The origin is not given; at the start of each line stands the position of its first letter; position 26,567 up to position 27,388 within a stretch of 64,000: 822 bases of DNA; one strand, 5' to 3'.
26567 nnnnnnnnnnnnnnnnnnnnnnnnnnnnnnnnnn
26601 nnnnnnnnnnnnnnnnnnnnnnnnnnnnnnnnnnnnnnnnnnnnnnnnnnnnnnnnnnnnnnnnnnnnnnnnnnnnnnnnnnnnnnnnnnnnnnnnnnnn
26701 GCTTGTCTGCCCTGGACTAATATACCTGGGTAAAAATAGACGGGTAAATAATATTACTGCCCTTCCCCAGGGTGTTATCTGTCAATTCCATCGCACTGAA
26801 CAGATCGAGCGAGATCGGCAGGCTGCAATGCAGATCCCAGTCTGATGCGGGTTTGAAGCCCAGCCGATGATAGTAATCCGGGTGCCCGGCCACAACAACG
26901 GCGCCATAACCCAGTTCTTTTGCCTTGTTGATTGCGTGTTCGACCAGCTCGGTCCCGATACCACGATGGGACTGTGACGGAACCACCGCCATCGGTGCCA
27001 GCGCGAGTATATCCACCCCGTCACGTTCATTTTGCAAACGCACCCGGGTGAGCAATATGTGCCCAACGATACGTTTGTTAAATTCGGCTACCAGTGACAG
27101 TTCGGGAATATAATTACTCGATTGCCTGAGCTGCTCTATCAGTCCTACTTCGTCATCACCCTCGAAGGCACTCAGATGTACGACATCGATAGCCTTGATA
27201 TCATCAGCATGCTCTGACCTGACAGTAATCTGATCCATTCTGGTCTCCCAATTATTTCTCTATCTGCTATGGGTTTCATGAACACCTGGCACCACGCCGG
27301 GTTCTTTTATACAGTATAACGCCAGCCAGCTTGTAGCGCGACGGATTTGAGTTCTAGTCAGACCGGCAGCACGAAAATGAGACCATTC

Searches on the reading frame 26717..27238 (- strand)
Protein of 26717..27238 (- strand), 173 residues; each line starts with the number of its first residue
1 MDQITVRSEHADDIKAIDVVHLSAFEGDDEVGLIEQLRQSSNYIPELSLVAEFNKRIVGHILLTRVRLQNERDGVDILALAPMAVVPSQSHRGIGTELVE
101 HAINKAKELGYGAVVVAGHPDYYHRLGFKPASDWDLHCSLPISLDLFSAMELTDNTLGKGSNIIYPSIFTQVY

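Call 5: search_protein_families(library=pfam, proteins=[window:26717-27238:-], max_evalue=0.1)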
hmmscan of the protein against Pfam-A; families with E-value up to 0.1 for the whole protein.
window:26717-27238:- (173 aa): 5 families
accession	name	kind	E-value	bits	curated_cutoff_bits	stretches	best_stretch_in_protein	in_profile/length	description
PF00583.31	Acetyltransf_1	-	5.3e-10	40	20.7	1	42-128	29-116/116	Acetyltransferase (GNAT) family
PF13508.13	Acetyltransf_7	-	3e-09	37.6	27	1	49-130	6-84/84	Acetyltransferase (GNAT) domain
PF13527.13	Acetyltransf_9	-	1.7e-07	31.7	25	1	7-130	3-126/127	Acetyltransferase (GNAT) domain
PF13673.13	Acetyltransf_10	-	6.5e-07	29.8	23.6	1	48-131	33-110/128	Acetyltransferase (GNAT) domain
PF14542.12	Acetyltransf_CG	-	0.07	13.7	30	0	78-115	25-62/80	GCN5-related N-acetyl-transferase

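Call 6: search_protein_families(library=ncbifam, proteins=[window:26717-27238:-], max_evalue=0.1)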
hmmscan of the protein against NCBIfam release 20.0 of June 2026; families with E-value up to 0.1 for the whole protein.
window:26717-27238:- (173 aa): 14 families
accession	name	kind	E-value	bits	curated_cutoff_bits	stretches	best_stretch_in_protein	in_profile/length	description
NF005840.0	PRK07757.1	equivalog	8.1e-05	22.6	154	1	81-130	70-120/153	N-acetyltransferase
TIGR01575.1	rimI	equivalog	0.0011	19.1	86.4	1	49-113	35-91/132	ribosomal protein S18-alanine N-acetyltransferase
NF005921.0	PRK07922.1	equivalog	0.0021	17.7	180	1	76-132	70-127/170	amino-acid N-acetyltransferase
TIGR01890.1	N-Ac-Glu-synth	equivalog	0.005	15.8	202.85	1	77-133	347-405/429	amino-acid N-acetyltransferase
NF040501.1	resist_ArsN2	equivalog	0.0052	16.4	125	1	82-131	53-104/133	arsenic resistance N-acetyltransferase ArsN2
NF002367.0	PRK01346.1-4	subfamily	0.0057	15.7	259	1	3-133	4-135/411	hypothetical protein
NF008964.0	PRK12308.1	equivalog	0.0059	15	657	1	82-133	532-584/624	argininosuccinate lyase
NF007807.0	PRK10514.1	equivalog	0.02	14.8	134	1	83-131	76-125/147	acetyltransferase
NF002959.0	PRK03624.1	equivalog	0.05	13.3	124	0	42-114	45-109/147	GNAT family acetyltransferase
NF033150.1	AAC_6p_A49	exception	0.053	13.2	410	1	39-113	45-112/184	aminoglycoside 6'-N-acetyltransferase AacA49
TIGR01211.1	ELP3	subfamily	0.057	11.9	350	1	90-130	470-513/522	tRNA uridine(34) 5-carboxymethylaminomethyl modification radical SAM/GNAT enzyme Elp3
NF033078.2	AAC_6p_Ia_fam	equivalog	0.069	13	265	0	77-118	75-116/181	AAC(6')-Ia family aminoglycoside 6'-N-acetyltransferase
NF041158.1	Spm_actase_Thplmales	equivalog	0.079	13.3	225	0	14-65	57-109/115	spermidine N(1)-acetyltransferase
NF033083.0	AAC_3_I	equivalog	0.081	13.1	200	0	47-116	49-116/145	AAC(3)-I family aminoglycoside N-acetyltransferase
